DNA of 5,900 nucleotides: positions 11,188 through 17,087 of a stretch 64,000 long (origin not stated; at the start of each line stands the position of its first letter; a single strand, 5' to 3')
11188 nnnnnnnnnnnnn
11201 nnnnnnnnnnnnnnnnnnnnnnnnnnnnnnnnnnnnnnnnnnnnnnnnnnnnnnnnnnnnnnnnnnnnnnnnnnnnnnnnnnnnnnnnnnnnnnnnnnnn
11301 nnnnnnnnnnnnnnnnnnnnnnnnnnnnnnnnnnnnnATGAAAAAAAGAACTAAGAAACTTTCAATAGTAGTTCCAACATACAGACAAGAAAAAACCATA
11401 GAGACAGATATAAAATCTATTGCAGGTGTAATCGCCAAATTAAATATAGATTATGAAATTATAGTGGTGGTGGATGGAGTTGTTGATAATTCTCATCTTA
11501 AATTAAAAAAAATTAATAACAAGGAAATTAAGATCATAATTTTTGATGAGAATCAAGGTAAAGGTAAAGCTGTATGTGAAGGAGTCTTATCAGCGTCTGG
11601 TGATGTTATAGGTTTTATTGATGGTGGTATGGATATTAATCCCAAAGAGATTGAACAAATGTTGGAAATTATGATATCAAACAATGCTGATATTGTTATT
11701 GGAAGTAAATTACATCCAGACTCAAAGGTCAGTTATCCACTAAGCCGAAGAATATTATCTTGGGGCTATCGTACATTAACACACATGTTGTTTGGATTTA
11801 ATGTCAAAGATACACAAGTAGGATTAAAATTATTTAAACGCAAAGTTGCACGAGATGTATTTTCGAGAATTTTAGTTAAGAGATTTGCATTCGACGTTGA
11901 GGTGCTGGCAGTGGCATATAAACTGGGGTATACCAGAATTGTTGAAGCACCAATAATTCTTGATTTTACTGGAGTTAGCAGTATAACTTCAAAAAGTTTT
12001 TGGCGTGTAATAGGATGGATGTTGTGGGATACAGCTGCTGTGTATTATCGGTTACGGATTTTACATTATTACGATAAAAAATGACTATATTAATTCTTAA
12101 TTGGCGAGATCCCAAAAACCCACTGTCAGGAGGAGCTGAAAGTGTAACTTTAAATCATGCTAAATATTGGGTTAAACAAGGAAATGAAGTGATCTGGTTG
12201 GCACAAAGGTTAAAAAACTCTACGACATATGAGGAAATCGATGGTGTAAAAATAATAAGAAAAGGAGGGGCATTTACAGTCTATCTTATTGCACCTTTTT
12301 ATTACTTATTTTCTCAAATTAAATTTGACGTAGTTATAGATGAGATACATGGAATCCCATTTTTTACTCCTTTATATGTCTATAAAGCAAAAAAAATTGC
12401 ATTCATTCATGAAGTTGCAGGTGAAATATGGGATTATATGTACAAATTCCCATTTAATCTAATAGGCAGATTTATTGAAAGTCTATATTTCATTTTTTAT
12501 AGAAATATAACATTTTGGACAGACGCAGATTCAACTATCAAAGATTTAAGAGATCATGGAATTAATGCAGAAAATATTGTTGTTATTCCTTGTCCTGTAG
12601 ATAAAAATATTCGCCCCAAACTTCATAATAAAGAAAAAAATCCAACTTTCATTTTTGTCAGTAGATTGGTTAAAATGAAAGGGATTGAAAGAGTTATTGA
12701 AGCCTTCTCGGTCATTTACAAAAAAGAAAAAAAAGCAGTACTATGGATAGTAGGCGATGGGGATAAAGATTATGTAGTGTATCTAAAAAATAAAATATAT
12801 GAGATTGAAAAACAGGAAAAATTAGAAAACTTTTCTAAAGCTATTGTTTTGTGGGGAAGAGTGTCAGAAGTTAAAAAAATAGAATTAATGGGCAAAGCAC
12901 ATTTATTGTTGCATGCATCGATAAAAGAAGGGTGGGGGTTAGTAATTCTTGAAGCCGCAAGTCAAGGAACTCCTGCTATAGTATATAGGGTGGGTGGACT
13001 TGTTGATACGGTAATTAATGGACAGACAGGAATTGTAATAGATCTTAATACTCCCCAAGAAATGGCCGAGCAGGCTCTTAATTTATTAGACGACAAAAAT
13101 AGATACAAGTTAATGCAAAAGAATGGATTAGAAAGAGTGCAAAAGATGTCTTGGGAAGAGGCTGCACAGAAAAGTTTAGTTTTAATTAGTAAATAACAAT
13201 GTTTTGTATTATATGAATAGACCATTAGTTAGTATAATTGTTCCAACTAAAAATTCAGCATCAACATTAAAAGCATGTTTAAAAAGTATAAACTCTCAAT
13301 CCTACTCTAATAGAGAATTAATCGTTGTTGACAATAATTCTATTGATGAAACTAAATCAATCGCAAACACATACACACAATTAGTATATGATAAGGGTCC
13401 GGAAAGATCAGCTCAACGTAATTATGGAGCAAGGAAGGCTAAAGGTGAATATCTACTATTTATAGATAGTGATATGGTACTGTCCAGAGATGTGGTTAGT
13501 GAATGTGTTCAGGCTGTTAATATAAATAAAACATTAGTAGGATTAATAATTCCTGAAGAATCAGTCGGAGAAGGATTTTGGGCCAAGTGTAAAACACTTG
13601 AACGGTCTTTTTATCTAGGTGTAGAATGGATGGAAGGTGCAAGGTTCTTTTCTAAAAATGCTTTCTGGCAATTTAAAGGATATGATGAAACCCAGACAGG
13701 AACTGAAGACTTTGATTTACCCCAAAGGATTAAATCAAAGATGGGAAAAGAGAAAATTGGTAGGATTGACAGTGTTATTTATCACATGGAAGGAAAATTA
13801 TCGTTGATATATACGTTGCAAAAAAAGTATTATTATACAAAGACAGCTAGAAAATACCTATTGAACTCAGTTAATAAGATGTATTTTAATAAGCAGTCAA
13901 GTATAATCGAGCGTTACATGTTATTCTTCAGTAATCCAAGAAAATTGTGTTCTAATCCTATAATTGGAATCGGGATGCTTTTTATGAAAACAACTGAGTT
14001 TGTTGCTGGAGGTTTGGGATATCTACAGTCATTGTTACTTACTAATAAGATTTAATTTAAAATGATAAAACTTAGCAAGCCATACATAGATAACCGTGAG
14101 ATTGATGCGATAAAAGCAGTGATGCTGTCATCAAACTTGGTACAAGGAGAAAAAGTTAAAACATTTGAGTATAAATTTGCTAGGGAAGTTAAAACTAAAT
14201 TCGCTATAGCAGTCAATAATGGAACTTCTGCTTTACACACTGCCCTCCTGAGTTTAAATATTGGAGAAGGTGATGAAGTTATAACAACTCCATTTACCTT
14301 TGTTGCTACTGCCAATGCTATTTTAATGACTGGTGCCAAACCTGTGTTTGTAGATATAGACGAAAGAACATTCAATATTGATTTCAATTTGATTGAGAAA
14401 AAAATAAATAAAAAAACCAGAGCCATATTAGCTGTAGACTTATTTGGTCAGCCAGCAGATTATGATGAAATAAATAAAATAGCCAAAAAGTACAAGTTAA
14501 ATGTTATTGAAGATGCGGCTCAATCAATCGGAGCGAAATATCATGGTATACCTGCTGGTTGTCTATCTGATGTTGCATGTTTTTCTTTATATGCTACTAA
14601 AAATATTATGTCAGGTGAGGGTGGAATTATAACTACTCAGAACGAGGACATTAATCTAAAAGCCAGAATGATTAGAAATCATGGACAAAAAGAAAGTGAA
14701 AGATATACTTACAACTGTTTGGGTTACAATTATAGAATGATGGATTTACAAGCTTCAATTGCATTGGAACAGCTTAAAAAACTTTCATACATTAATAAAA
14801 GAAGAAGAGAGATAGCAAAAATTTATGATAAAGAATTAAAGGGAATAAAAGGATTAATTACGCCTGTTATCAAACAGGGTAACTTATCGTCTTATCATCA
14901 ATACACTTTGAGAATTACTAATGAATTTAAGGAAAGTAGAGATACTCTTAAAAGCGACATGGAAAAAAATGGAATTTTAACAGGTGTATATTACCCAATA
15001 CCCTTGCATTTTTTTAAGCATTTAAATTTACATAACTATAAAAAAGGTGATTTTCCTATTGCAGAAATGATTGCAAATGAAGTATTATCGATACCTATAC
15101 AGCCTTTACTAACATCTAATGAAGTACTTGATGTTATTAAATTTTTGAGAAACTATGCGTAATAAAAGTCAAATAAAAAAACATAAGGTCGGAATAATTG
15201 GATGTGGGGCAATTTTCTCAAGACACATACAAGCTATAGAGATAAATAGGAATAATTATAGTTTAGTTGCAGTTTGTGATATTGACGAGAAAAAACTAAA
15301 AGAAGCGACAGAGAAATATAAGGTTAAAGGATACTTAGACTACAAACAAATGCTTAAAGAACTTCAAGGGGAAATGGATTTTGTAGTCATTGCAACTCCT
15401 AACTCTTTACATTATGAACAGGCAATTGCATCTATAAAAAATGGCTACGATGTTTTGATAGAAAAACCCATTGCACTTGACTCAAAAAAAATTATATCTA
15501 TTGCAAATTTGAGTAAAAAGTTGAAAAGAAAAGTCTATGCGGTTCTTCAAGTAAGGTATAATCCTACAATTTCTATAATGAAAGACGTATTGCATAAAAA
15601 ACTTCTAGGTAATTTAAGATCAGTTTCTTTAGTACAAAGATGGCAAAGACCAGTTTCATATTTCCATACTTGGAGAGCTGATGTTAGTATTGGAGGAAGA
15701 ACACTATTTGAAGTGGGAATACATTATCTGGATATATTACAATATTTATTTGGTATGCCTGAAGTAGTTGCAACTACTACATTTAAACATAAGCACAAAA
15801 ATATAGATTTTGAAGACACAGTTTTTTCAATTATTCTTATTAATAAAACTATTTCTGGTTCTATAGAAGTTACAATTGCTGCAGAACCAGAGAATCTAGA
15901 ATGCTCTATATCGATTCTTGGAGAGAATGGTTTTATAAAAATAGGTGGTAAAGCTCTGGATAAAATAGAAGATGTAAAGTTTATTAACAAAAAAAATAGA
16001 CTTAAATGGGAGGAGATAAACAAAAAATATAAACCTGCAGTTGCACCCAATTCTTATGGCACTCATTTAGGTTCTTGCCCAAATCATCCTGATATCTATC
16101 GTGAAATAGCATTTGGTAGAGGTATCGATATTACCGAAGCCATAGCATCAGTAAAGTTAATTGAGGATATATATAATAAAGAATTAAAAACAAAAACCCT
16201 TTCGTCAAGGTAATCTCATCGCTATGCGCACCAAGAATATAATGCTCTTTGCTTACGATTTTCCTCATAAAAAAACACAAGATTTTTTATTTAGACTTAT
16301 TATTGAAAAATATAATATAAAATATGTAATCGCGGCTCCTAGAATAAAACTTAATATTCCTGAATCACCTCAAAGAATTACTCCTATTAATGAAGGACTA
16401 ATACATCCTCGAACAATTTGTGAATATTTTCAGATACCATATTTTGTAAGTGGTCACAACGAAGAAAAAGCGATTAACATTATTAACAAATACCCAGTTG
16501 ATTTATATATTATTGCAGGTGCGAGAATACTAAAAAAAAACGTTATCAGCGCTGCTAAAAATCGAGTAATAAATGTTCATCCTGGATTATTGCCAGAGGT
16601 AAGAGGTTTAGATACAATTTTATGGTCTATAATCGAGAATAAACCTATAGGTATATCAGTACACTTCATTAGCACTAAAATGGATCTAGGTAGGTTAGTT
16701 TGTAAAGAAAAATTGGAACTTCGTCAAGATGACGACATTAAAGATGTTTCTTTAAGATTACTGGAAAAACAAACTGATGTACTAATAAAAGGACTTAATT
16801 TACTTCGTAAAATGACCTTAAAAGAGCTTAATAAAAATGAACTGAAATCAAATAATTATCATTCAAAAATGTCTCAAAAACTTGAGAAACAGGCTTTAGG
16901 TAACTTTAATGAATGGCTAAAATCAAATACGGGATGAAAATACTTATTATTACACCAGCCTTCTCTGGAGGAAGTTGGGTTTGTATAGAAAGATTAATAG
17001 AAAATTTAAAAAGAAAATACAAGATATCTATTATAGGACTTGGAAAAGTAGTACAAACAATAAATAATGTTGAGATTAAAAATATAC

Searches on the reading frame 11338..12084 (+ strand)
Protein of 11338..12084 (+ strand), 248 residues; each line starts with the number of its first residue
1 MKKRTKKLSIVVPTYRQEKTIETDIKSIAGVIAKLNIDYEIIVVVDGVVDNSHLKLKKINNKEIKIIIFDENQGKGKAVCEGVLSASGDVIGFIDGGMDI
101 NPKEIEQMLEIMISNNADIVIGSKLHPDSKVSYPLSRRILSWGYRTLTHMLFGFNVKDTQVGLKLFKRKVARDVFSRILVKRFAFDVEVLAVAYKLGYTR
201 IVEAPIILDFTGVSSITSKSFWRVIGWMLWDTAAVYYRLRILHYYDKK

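Call 3: search_protein_families(library=pfam, proteins=[window:11338-12084:+], max_evalue=1)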
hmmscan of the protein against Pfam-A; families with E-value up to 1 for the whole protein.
window:11338-12084:+ (248 aa): 4 families
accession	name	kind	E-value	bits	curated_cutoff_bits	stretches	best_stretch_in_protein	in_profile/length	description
PF00535.33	Glycos_transf_2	-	3.4e-22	79.6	23.3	1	9-175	1-168/168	Glycosyl transferase family 2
PF13641.12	Glyco_tranf_2_3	-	1.3e-05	25.8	27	1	8-124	3-123/230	Glycosyltransferase like family 2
PF10111.15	Glyco_tranf_2_2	-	2e-05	24.6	27.3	1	9-117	1-111/276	Glycosyltransferase like family 2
PF13733.12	Glyco_transf_7N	-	0.15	12.1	27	1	5-45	46-86/134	N-terminal region of glycosyl transferase group 7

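Call 27: search_protein_families(library=ncbifam, proteins=[window:11338-12084:+], max_evalue=0.001)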
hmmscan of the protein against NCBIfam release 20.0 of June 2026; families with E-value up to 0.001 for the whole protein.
window:11338-12084:+ (248 aa): 20 families
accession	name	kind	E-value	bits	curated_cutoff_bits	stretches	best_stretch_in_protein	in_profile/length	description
NF047588.1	GlcsyltransPgfSStrep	equivalog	1.3e-15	57.4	500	1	7-183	2-176/308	glycosyltransferase PgfS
NF007482.0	PRK10073.1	equivalog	1.5e-13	50.4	423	1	1-120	1-118/334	glycosyltransferase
TIGR04182.1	glyco_TIGR04182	equivalog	2.2e-13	50.3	325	1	9-193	3-175/293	S-layer glycoprotein N-glycosyltransferase AglJ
TIGR03937.1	PgaC_IcaA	equivalog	2.7e-13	49.7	422.3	1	3-116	42-154/407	poly-beta-1,6-N-acetyl-D-glucosamine synthase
NF007986.1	PRK10714.1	equivalog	5.9e-13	48.5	529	1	3-121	3-123/316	undecaprenyl-phosphate 4-deoxy-4-formamido-L-arabinose transferase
NF041875.1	EPS_EpsD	equivalog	9.1e-13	48.3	370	1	8-134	1-126/325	exopolysaccharide biosynthesis glycosyltransferase EpsD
NF047683.1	TeichurnBiosyTuaG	equivalog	2.4e-11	43.8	400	1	1-117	1-116/252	teichuronic acid biosynthesis protein TuaG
NF058614.1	PPMAGASynPpgS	equivalog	3.3e-11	43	370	1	10-217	4-205/226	polyprenyl-phospho-N-acetylgalactosaminyl synthase PpgS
NF010496.0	PRK13915.1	equivalog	2.2e-09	36.8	262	1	2-115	27-145/307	glucosyl-3-phosphoglycerate synthase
NF041391.1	DPhHxTase_Halo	equivalog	3.5e-09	36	375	1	14-174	3-153/213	dolichyl-phosphate hexose transferase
NF041394.1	GtaseAglG_Halo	equivalog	4.8e-09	35.9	440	1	7-128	2-122/304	glucosyl-dolichyl phosphate glucuronosyltransferase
NF038302.1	EPS_HpsE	equivalog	2.1e-07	30.2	300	1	7-134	2-133/307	hormogonium polysaccharide biosynthesis glycosyltransferase HpsE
TIGR03965.1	mycofact_glyco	equivalog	1.5e-06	27.3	280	1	4-112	72-179/467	mycofactocin biosynthesis glycosyltransferase MftF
TIGR03111.1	glyc2_xrt_Gpos1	hypoth_equivalog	1.7e-06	27.1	363.95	1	5-117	48-160/439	TIGR03111 family XrtG-associated glycosyltransferase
TIGR04283.1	glyco_like_mftF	equivalog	2.6e-06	27.2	182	1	8-142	1-127/221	TIGR04283 family arsenosugar biosynthesis glycosyltransferase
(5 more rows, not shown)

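Call 97: search_solved_structures(query=window:11338-12081:+, max_evalue=0.001)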
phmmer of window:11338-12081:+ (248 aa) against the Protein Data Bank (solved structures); distinct sequences matched with E-value up to 0.001: 26.
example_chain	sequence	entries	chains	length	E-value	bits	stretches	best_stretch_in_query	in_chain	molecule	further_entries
5mlz_A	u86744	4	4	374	7.8e-16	61.7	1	5-220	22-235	Dolichol monophosphate mannose synthase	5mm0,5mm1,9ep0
9hwj_A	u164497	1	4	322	1.7e-09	40.9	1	5-110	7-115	Undecaprenyl-phosphate 4-deoxy-4-formamido-L-arabinose transferase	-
5eke_A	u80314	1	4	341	3.8e-09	39.8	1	4-110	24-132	Uncharacterized glycosyltransferase sll0501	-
5ekp_C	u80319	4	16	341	3.8e-09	39.7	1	4-110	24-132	Uncharacterized glycosyltransferase sll0501 | Glycosyltransferase sll0501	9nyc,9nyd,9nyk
9nye_A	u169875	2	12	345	3.9e-09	39.7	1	4-111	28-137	Glycosyltransferase sll0501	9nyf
6p61_A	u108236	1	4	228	2.6e-07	33.8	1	3-110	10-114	Glycosyltransferase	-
9bhc_C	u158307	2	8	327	4.8e-07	32.9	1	5-110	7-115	Undecaprenyl-phosphate 4-deoxy-4-formamido-L-arabinose transferase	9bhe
5hea_A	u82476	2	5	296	5.9e-07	32.6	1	7-121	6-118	Putative glycosyltransferase (GalT1)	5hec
8vxh_A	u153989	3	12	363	6e-07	32.6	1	5-110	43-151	Undecaprenyl-phosphate 4-deoxy-4-formamido-L-arabinose transferase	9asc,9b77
2z87_A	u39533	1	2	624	1.5e-06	31.2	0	8-129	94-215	Chondroitin synthase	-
2z86_A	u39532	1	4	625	1.5e-06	31.2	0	8-129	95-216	Chondroitin synthase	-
8vh7_A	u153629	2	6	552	4.1e-05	26.6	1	8-130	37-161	Heparosan synthase B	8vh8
4y6n_A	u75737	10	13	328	4.2e-05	26.5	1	4-103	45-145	Glucosyl-3-phosphoglycerate synthase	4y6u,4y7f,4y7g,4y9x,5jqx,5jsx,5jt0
8viw_A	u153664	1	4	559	4.2e-05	26.5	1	8-130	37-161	Heparosan synthase B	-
3e25_A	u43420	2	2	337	4.4e-05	26.4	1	4-103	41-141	Putative uncharacterized protein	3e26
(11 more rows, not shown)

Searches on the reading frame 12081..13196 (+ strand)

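Call 24: search_protein_families(library=pfam, proteins=[window:12081-13196:+], max_evalue=0.01)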
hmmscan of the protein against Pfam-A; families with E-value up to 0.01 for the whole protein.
window:12081-13196:+ (371 aa): 4 families
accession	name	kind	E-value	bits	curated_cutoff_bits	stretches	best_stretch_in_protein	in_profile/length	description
PF00534.26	Glycos_transf_1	-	4.4e-34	117.9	26.4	1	175-350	3-170/172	Glycosyl transferases group 1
PF13692.12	Glyco_trans_1_4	-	5e-26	92.1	27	1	188-338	2-142/142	Glycosyl transferases group 1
PF13439.12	Glyco_transf_4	-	2.6e-11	44.3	28.5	1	17-174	2-167/170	Glycosyltransferase Family 4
PF20706.3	GT4-conflict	-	3.4e-10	39.9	26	1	166-363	175-383/385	Family 4 Glycosyltransferase in conflict systems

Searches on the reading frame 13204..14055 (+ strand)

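Call 24: search_protein_families(library=pfam, proteins=[window:13204-14055:+], max_evalue=0.01)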
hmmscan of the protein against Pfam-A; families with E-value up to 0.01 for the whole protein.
window:13204-14055:+ (283 aa): 3 families
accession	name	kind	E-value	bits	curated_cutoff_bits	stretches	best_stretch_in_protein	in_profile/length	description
PF00535.33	Glycos_transf_2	-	6.2e-27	95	23.3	1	10-142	1-132/168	Glycosyl transferase family 2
PF10111.15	Glyco_tranf_2_2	-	1e-11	45.3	27.3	1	10-107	1-108/276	Glycosyltransferase like family 2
PF13641.12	Glyco_tranf_2_3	-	1.4e-07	32.2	27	1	9-105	3-111/230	Glycosyltransferase like family 2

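Call 27: search_protein_families(library=ncbifam, proteins=[window:13204-14055:+], max_evalue=0.001)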
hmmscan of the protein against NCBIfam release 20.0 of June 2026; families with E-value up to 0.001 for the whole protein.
window:13204-14055:+ (283 aa): 21 families
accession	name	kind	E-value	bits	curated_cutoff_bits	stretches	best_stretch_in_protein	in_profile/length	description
TIGR04283.1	glyco_like_mftF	equivalog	3.2e-24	85.8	182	1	9-179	1-172/221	TIGR04283 family arsenosugar biosynthesis glycosyltransferase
NF041875.1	EPS_EpsD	equivalog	2.3e-16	60.1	370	1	9-213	1-225/325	exopolysaccharide biosynthesis glycosyltransferase EpsD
TIGR03965.1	mycofact_glyco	equivalog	3.8e-15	55.7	280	1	7-95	74-169/467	mycofactocin biosynthesis glycosyltransferase MftF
NF047683.1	TeichurnBiosyTuaG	equivalog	2.2e-14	53.7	400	1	5-102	4-108/252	teichuronic acid biosynthesis protein TuaG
NF007482.0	PRK10073.1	equivalog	7.3e-14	51.5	423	1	6-99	5-104/334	glycosyltransferase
TIGR03111.1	glyc2_xrt_Gpos1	hypoth_equivalog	1.5e-12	47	363.95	1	6-111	48-162/439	TIGR03111 family XrtG-associated glycosyltransferase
NF050050.1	ProtGlycPglI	equivalog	3.2e-11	43.1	500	1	7-106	2-109/306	GalNAc(5)-diNAcBac-PP-undecaprenol beta-1,3-glucosyltransferase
NF038299.1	EPS_HpsN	equivalog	1.2e-10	40.8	425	1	7-106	1-107/317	hormogonium polysaccharide biosynthesis glycosyltransferase HpsN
TIGR03937.1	PgaC_IcaA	equivalog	1.9e-10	40.3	422.3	1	5-108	43-153/407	poly-beta-1,6-N-acetyl-D-glucosamine synthase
NF053739.1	GlytfEpsEBac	equivalog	3.5e-10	39.3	450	1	7-175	1-184/265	glycosyltransferase EpsE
NF045692.1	OglycostaseCruG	equivalog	3.7e-10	39.3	600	1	9-58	43-92/386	2'-O-glycosyltransferase CruG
TIGR03469.1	HpnB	hypoth_equivalog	6.9e-09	35.2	379.25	1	6-59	43-97/386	hopene-associated glycosyltransferase HpnB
TIGR04242.1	nodulat_NodC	equivalog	2e-08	33.6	550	1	6-105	47-156/395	chitooligosaccharide synthase NodC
NF038302.1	EPS_HpsE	equivalog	2.5e-08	33.2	300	1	10-103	4-109/307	hormogonium polysaccharide biosynthesis glycosyltransferase HpsE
NF010496.0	PRK13915.1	equivalog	4.7e-07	29.2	262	1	8-84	32-108/307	glucosyl-3-phosphoglycerate synthase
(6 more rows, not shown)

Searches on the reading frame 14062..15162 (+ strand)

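Call 24: search_protein_families(library=pfam, proteins=[window:14062-15162:+], max_evalue=0.01)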
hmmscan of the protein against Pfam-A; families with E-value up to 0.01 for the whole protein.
window:14062-15162:+ (366 aa): 5 families
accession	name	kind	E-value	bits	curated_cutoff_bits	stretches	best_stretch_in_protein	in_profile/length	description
PF01041.23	DegT_DnrJ_EryC1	-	2e-120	402.8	19.8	1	8-362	2-359/360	DegT/DnrJ/EryC1/StrS aminotransferase family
PF00266.25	Aminotran_5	-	9.3e-07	28.6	21.5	1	49-158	65-182/371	Aminotransferase class-V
PF01053.26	Cys_Met_Meta_PP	-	8.1e-06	25.1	27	1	33-210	55-232/381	Cys/Met metabolism PLP-dependent enzyme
PF01212.27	Beta_elim_lyase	-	0.00017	21.4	27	1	31-247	33-219/288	Beta-eliminating lyase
PF01276.26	OKR_DC_1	-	0.0014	17.9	27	1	47-118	83-163/417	Orn/Lys/Arg decarboxylase, major domain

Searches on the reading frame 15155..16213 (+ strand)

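Call 24: search_protein_families(library=pfam, proteins=[window:15155-16213:+], max_evalue=0.01)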
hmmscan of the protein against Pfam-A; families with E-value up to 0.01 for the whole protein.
window:15155-16213:+ (352 aa): 6 families
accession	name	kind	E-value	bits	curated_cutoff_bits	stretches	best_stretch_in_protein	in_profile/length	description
PF01408.29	GFO_IDH_MocA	-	6.9e-26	91.7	24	1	11-127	2-116/120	Oxidoreductase family, NAD-binding Rossmann fold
PF22725.1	GFO_IDH_MocA_C3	-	1.2e-16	61.3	27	1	142-261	4-123/124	GFO/IDH/MocA C-terminal domain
PF02894.22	GFO_IDH_MocA_C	-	8.5e-14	52.3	22.9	1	151-263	9-129/218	Oxidoreductase family, C-terminal alpha/beta domain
PF03447.22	NAD_binding_3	-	3.5e-05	24.9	24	1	16-128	1-114/116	Homoserine dehydrogenase, NAD binding domain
PF02629.25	CoA_binding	-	0.00045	21.4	22.3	1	8-98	2-88/97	CoA binding domain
PF03807.23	F420_oxidored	-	0.0095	17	21.6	0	11-94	1-79/94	NADP oxidoreductase coenzyme F420-dependent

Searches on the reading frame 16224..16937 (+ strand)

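Call 24: search_protein_families(library=pfam, proteins=[window:16224-16937:+], max_evalue=0.01)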
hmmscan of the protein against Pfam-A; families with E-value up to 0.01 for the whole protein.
window:16224-16937:+ (237 aa): 1 family
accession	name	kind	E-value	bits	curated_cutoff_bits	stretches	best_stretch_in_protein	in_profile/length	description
PF00551.24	Formyl_trans_N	-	6.6e-19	68.8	26.1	1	77-189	65-179/181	Formyl transferase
